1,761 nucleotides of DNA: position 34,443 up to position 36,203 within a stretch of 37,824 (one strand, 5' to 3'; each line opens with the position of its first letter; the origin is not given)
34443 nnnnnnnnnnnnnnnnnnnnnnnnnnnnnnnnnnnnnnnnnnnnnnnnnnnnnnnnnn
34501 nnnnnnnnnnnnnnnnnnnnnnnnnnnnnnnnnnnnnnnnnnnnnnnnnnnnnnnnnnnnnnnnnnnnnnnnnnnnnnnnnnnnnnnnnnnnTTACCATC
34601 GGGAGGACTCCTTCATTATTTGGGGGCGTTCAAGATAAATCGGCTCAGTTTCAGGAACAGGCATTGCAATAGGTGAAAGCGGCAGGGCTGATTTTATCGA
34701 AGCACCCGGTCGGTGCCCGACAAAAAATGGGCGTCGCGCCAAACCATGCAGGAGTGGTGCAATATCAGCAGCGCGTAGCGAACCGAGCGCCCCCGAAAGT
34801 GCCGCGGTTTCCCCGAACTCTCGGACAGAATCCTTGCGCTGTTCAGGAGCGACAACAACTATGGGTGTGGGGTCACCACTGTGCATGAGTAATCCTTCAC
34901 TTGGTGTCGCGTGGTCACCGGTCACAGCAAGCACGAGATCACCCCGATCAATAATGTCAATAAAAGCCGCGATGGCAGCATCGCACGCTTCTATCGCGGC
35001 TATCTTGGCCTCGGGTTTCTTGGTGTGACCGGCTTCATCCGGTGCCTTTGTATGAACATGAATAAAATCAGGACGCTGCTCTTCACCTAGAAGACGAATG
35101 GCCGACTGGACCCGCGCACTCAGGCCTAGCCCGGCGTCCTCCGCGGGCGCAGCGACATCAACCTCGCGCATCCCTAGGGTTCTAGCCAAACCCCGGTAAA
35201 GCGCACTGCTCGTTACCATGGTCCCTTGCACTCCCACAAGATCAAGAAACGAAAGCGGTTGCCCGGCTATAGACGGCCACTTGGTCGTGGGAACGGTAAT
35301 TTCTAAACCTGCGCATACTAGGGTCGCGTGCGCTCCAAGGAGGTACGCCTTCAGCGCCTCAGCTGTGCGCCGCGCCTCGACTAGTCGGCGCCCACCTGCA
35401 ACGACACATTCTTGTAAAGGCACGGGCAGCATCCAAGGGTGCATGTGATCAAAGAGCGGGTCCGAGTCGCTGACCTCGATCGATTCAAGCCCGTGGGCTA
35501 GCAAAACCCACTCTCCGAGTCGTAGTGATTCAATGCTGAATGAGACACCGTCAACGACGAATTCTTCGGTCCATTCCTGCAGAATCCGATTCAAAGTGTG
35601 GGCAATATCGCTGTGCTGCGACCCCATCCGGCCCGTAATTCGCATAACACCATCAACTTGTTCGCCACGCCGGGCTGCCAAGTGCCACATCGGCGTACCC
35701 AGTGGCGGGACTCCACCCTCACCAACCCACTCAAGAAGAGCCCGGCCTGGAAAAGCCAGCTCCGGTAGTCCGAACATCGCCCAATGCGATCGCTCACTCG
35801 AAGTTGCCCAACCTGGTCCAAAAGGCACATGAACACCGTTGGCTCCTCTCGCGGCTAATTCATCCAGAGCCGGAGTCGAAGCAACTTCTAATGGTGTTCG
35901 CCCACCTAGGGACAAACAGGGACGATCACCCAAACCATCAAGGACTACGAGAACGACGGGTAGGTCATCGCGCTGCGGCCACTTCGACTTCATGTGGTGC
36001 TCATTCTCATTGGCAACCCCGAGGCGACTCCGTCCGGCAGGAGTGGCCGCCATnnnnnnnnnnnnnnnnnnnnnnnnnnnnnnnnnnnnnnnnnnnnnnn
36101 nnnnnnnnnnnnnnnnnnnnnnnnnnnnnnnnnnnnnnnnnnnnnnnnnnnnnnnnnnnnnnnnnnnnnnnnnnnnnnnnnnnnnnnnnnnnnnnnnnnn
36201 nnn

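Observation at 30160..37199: Seven-gene translationally coupled operon embedding an intact SelD among small-molecule enzymes: candidate undescribed selenium pathway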

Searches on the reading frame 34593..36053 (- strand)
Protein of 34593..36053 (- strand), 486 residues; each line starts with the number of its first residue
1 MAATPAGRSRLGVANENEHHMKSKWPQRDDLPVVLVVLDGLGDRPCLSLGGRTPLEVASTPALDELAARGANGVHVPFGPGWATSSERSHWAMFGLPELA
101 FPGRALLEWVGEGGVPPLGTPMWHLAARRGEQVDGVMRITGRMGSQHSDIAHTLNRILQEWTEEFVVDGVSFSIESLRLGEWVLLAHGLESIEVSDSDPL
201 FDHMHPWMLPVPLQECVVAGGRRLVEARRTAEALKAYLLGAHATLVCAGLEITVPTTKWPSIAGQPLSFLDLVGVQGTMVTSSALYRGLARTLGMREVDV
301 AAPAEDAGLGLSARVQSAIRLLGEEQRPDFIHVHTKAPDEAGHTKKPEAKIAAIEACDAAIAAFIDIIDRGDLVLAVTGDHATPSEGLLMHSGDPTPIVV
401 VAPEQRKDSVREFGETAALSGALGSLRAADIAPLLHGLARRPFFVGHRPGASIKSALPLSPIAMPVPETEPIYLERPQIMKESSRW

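Call 3: search_protein_families(library=pfam, proteins=[window:34593-36053:-], max_evalue=0.01)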
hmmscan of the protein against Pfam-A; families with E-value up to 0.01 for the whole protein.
window:34593-36053:- (486 aa): 4 families
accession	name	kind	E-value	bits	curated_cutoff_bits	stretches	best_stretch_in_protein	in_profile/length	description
PF01676.23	Metalloenzyme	-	2.4e-36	126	24.3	1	32-432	2-246/252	Metalloenzyme superfamily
PF10143.14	PhosphMutase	-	3.7e-07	30.6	21.5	1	67-245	1-164/170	2,3-bisphosphoglycerate-independent phosphoglycerate mutase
PF01663.27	Phosphodiest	-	3.1e-06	27.5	23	1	314-381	139-219/342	Type I phosphodiesterase / nucleotide pyrophosphatase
PF00245.25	Alk_phosphatase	-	0.00039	19.9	24.4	1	311-384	240-315/423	Alkaline phosphatase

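Call 4: search_protein_families(library=ncbifam, proteins=[window:34593-36053:-], max_evalue=0.01)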
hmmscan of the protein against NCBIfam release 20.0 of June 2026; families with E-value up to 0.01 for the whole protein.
window:34593-36053:- (486 aa): 10 families
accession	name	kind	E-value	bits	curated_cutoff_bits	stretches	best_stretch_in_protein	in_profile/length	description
TIGR00306.2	apgM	subfamily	1.1e-61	209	320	2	268-434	233-401/403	2,3-bisphosphoglycerate-independent phosphoglycerate mutase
NF003104.0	PRK04024.1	equivalog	1.2e-54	185.7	489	2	268-440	237-405/412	2,3-bisphosphoglycerate-independent phosphoglycerate mutase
NF038358.1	phophono_PhpG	equivalog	1.7e-42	145.6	545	2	273-435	258-415/417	CMP-5'-phosphonoformate--3-phosphoglycerate phosphonoformyl transferase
NF003160.0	PRK04135.1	equivalog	4.7e-38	130.9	468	1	21-439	6-395/403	2,3-bisphosphoglycerate-independent phosphoglycerate mutase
NF003242.0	PRK04200.1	equivalog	5.9e-37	127.5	426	2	268-430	227-387/395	cofactor-independent phosphoglycerate mutase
TIGR02535.1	hyp_Hser_kinase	hypoth_equivalog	3.2e-35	121.7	446.3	2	268-427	228-387/397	proposed homoserine kinase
TIGR01307.1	pgm_bpd_ind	equivalog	2.4e-08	32.9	330.65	1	324-412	381-475/504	2,3-bisphosphoglycerate-independent phosphoglycerate mutase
NF009049.0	PRK12383.1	equivalog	7.5e-05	21.8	254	1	326-410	285-369/408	phosphopentomutase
NF007810.0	PRK10518.1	equivalog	0.0028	16.5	540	1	311-386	328-404/482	alkaline phosphatase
NF003897.0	PRK05434.1-5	equivalog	0.0032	16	862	0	333-383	397-447/514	2,3-bisphosphoglycerate-independent phosphoglycerate mutase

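Call 20: find_homologous_proteins(query=window:34593-35993:-, max_evalue=1e-10)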
Query window:34593-35993:- (466 aa): 1820 proteins with E <= 1e-10 among 8000 candidates; the best 120 are listed.
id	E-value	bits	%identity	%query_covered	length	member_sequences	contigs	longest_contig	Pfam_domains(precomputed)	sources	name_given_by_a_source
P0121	0.0e+0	1020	98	100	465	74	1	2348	PF10143.15,PF01676.24,PF01663.28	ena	-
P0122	3.7e-253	859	84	97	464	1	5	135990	PF10143.15,PF01676.24,PF01663.28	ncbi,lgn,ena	-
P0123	4.8e-211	720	69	100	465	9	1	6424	PF10143.15,PF01676.24,PF01663.28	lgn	-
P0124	6.7e-202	690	67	98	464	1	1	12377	PF10143.15,PF01676.24,PF01663.28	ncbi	-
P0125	2.8e-196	671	65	99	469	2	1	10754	PF10143.15,PF01676.24,PF01663.28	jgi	jgi:2,3-bisphosphoglycerate-independent phosphoglycerate mutase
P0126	4.9e-194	664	66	96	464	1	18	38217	PF10143.15,PF01676.24,PF01663.28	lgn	-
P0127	8.4e-193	660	66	95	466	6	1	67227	PF10143.15,PF01676.24,PF01663.28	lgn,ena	-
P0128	1.2e-178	613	63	95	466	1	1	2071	PF10143.15,PF01676.24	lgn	-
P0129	3.3e-178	612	63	95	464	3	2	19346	PF10143.15,PF01676.24,PF01663.28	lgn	-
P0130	1.3e-177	610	62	95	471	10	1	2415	PF10143.15,PF01676.24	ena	-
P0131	1.1e-175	603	61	95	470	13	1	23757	PF10143.15,PF01676.24,PF01663.28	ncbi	-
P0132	1.6e-173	596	63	95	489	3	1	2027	PF10143.15,PF01676.24,PF01663.28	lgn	-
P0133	1.2e-170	587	60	95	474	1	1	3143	PF10143.15,PF01676.24,PF01663.28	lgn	-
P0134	1.3e-169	583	60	95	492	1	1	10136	PF10143.15,PF01676.24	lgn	-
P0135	2.6e-169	582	59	95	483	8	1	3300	PF10143.15,PF01676.24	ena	-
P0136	2.2e-168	579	60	96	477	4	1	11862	PF10143.15,PF01676.24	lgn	-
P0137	1.8e-152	527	56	94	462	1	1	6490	PF10143.15,PF01676.24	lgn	-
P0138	1.6e-149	517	57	94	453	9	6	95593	PF10143.15,PF01676.24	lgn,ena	-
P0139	3.7e-136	473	52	94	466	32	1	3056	PF10143.15,PF01676.24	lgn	-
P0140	3.4e-132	460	60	77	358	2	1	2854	PF01676.24,PF01663.28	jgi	jgi:2,3-bisphosphoglycerate-independent phosphoglycerate mutase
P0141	1.2e-125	438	53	94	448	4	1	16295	PF10143.15,PF01676.24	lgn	-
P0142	4.0e-123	430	52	94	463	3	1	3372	PF10143.15,PF01676.24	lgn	-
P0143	3.2e-122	427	52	94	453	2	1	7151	PF10143.15,PF01676.24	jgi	-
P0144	4.2e-121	423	52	95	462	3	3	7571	PF10143.15,PF01676.24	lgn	-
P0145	8.0e-121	422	52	94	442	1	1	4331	PF10143.15,PF01676.24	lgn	-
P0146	1.2e-118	415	51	94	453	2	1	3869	PF10143.15,PF01676.24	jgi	-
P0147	3.6e-117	410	53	95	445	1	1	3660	PF10143.15,PF01676.24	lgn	-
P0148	5.1e-117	410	52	94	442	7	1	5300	PF10143.15,PF01676.24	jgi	-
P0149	7.1e-116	406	50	94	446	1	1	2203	PF10143.15,PF01676.24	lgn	-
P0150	2.0e-113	398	50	94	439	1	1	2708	PF10143.15,PF01676.24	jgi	jgi:2,3-bisphosphoglycerate-independent phosphoglycerate mutase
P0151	3.0e-112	394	49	95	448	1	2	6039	PF10143.15,PF01676.24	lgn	-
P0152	4.3e-112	394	51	94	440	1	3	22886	PF10143.15,PF01676.24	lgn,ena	-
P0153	2.4e-111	391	50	94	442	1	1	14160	PF10143.15,PF01676.24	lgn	-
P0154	3.0e-111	391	50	94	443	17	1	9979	PF10143.15,PF01676.24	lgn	-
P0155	3.4e-111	391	49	94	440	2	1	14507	PF10143.15,PF01676.24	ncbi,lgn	-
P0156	6.0e-111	390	49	94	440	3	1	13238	PF10143.15,PF01676.24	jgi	-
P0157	1.8e-110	388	50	96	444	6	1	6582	PF10143.15,PF01676.24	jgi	jgi:2,3-bisphosphoglycerate-independent phosphoglycerate mutase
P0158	1.9e-110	388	49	94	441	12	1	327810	PF10143.15,PF01676.24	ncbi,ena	-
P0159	2.0e-110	388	49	94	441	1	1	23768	PF10143.15,PF01676.24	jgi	jgi:2,3-bisphosphoglycerate-independent phosphoglycerate mutase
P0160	3.1e-110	387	50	94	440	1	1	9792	PF10143.15,PF01676.24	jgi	jgi:2,3-bisphosphoglycerate-independent phosphoglycerate mutase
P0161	4.7e-110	387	47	95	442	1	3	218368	PF10143.15,PF01676.24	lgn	-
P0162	5.9e-110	387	49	94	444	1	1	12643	PF10143.15,PF01676.24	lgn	-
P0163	9.5e-110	386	50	94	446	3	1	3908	PF10143.15,PF01676.24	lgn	-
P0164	1.2e-109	386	48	94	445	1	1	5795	PF10143.15,PF01676.24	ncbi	-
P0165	2.0e-109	385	50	94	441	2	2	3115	PF10143.15,PF01676.24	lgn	-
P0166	2.7e-109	384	49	94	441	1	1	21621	PF10143.15,PF01676.24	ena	-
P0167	2.9e-109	384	47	95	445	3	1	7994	PF10143.15,PF01676.24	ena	-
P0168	4.3e-109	384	49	94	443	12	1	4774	PF10143.15,PF01676.24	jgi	-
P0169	4.4e-109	384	48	94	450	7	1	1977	PF10143.15,PF01676.24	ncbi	-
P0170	4.7e-109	384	49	94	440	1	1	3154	PF10143.15,PF01676.24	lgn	-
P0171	6.2e-109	383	47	95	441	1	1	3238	PF10143.15,PF01676.24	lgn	-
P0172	8.1e-109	383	48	94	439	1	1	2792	PF10143.15,PF01676.24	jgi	jgi:2,3-bisphosphoglycerate-independent phosphoglycerate mutase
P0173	1.2e-108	382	48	94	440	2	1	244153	PF10143.15,PF01676.24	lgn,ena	-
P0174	1.3e-108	382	48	94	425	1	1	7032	PF10143.15,PF01676.24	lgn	-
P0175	1.9e-108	382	49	94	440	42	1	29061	PF10143.15,PF01676.24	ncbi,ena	-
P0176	1.9e-108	382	48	95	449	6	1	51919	PF10143.15,PF01676.24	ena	-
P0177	2.5e-108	381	48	94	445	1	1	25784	PF10143.15,PF01676.24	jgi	jgi:2,3-bisphosphoglycerate-independent phosphoglycerate mutase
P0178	2.6e-108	381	48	93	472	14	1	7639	PF10143.15,PF01676.24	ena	-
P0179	3.5e-108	381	48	94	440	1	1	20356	PF10143.15,PF01676.24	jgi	jgi:2,3-bisphosphoglycerate-independent phosphoglycerate mutase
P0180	6.5e-108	380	47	95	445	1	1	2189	PF10143.15,PF01676.24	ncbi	ncbi:MAG: phosphoglycerate mutase [Pseudomonadota bacterium]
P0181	6.7e-108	380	48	94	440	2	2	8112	PF10143.15,PF01676.24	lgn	-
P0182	6.9e-108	380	48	94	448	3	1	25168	PF10143.15,PF01676.24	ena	-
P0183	7.0e-108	380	48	94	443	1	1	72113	PF10143.15,PF01676.24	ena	-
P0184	9.1e-108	379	48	94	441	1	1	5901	PF10143.15,PF01676.24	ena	-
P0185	1.0e-107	379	48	94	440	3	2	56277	PF10143.15,PF01676.24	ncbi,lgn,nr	ncbi:MAG: phosphoglycerate mutase [Gammaproteobacteria bacterium]|nr:phosphoglycerate mutase [Gammap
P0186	1.1e-107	379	47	94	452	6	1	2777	PF10143.15,PF01676.24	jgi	-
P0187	3.8e-107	377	48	96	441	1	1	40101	PF10143.15,PF01676.24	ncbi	-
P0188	4.5e-107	377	50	94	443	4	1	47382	PF10143.15,PF01676.24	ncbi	ncbi:MAG: phosphoglycerate mutase [Pseudomonadota bacterium]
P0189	7.0e-107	376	47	94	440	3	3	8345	PF10143.15,PF01676.24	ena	-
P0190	7.7e-107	376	48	94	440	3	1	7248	PF10143.15,PF01676.24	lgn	-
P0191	1.0e-106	376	47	94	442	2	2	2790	PF10143.15,PF01676.24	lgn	-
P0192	1.1e-106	376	46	94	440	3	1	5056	PF10143.15,PF01676.24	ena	-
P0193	1.7e-106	375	47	94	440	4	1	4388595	PF10143.15,PF01676.24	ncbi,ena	-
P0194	1.8e-106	375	50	91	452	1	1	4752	PF10143.15,PF01676.24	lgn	-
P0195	2.1e-106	375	49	94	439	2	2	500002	PF10143.15,PF01676.24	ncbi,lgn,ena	-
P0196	5.4e-106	374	48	95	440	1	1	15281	PF10143.15,PF01676.24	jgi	jgi:2,3-bisphosphoglycerate-independent phosphoglycerate mutase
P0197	5.4e-106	374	47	94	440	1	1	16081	PF10143.15,PF01676.24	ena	-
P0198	5.4e-106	373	48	94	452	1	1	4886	PF10143.15,PF01676.24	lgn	-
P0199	9.6e-106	373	48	94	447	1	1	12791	PF10143.15,PF01676.24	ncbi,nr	ncbi:MAG: alkaline phosphatase family protein [Gammaproteobacteria bacterium]|nr:alkaline phosphatas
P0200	1.0e-105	373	47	95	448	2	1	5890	PF10143.15,PF01676.24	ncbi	-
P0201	1.1e-105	373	47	96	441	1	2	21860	PF10143.15,PF01676.24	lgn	-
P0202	1.4e-105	372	48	94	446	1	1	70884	PF10143.15,PF01676.24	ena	-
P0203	2.1e-105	372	48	95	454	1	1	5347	PF10143.15,PF01676.24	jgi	jgi:2,3-bisphosphoglycerate-independent phosphoglycerate mutase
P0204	2.3e-105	371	48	94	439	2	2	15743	PF10143.15,PF01676.24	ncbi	-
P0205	3.8e-105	371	47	96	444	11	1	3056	PF10143.15,PF01676.24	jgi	jgi:2,3-bisphosphoglycerate-independent phosphoglycerate mutase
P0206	4.7e-105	370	46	94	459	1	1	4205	PF10143.15,PF01676.24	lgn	-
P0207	6.6e-105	370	47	96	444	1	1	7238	PF10143.15,PF01676.24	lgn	-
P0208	6.7e-105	370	47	93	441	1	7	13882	PF10143.15,PF01676.24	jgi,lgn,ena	-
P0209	1.1e-104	369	49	94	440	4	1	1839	PF10143.15,PF01676.24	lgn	-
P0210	1.4e-104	369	48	95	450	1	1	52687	PF10143.15,PF01676.24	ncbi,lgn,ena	-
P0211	2.0e-104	368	45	96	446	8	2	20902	PF10143.15,PF01676.24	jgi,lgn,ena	-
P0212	3.2e-104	368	47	94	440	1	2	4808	PF10143.15,PF01676.24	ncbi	-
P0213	4.1e-104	367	46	95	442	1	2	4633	PF10143.15,PF01676.24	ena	-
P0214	5.3e-104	367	47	94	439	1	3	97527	PF10143.15,PF01676.24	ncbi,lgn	-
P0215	5.7e-104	367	47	94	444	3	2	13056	PF10143.15,PF01676.24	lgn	-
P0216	8.5e-104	366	47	94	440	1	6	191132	PF10143.15,PF01676.24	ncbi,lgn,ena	-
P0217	9.6e-104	366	47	94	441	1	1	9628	PF10143.15,PF01676.24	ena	-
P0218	1.6e-103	365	49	94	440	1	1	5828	PF10143.15,PF01676.24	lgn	-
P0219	1.9e-103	365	48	94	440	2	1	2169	PF10143.15,PF01676.24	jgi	-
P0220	2.2e-103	365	48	94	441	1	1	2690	PF10143.15,PF01676.24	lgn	-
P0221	4.6e-103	364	45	94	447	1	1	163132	PF10143.15,PF01676.24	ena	-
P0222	5.5e-103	364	47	94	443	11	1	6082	PF10143.15,PF01676.24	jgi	jgi:2,3-bisphosphoglycerate-independent phosphoglycerate mutase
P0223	5.5e-103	364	47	97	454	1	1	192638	PF10143.15,PF01676.24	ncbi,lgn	-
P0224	7.8e-103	363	47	96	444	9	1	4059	PF10143.15,PF01676.24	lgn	-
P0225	1.3e-102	362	47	94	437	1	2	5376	PF10143.15,PF01676.24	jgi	jgi:2,3-bisphosphoglycerate-independent phosphoglycerate mutase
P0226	1.4e-102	362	48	94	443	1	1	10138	PF10143.15,PF01676.24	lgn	-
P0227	1.9e-102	362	47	96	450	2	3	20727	PF10143.15,PF01676.24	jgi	-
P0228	2.7e-102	361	47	94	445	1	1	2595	PF10143.15,PF01676.24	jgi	jgi:2,3-bisphosphoglycerate-independent phosphoglycerate mutase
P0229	3.3e-102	361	47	96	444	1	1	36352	PF10143.15,PF01676.24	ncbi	ncbi:MAG: hypothetical protein R3E65_11200 [Steroidobacteraceae bacterium]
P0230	5.6e-102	360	48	95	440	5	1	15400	PF10143.15,PF01676.24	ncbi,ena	-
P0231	3.3e-101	358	45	95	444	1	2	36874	PF10143.15,PF01676.24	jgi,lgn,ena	jgi:2,3-bisphosphoglycerate-independent phosphoglycerate mutase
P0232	3.8e-101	358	47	95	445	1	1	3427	PF10143.15,PF01676.24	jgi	-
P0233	9.1e-101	356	46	94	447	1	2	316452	PF10143.15,PF01676.24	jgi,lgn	jgi:2,3-bisphosphoglycerate-independent phosphoglycerate mutase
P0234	1.4e-100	356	46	94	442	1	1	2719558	PF10143.15,PF01676.24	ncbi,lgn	ncbi:MAG: hypothetical protein R3E77_11855 [Steroidobacteraceae bacterium]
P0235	1.4e-100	356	46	94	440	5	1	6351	PF10143.15,PF01676.24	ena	-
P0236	4.9e-100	354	47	94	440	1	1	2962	PF10143.15,PF01676.24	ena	-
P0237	5.8e-100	354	45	94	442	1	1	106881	PF10143.15,PF01676.24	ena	-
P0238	8.8e-100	353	45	94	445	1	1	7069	PF10143.15,PF01676.24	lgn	-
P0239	1.1e-99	353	46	94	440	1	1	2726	PF10143.15,PF01676.24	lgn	-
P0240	1.4e-99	352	46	94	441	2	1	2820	PF10143.15,PF01676.24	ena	-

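Call 21: find_encoding_contigs(protein=P0193, flank=10000, max_places=2)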
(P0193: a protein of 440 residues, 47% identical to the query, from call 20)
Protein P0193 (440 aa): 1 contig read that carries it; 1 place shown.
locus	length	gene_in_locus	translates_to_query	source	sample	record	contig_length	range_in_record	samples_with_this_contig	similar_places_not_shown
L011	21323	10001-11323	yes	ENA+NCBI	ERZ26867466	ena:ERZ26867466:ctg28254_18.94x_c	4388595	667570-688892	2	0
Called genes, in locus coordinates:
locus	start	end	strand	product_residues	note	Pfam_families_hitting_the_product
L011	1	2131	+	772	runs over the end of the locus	PF06980:DUF1302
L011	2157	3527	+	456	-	PF07044:DUF1329, PF17131:TP_0789-like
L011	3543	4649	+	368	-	-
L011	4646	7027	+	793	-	PF03176:MMPL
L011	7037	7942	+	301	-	PF00753:Lactamase_B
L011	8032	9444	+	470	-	PF03972:MmgE_PrpD_N, PF19305:MmgE_PrpD_C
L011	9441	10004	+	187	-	PF01467:CTP_transf_like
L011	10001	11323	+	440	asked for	PF01676:Metalloenzyme, PF10143:PhosphMutase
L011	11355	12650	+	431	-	PF02771:Acyl-CoA_dh_N (weak), PF02770:Acyl-CoA_dh_M, PF00441:Acyl-CoA_dh_1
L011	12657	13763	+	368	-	PF00586:AIRS, PF02769:AIRS_C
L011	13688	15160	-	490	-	PF00982:Glyco_transf_20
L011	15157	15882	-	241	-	PF02358:Trehalose_PPase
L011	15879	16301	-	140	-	PF00472:RF-1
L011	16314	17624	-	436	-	PF00924:MS_channel_2nd, PF21082:MS_channel_3rd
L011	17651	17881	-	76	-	PF04325:DUF465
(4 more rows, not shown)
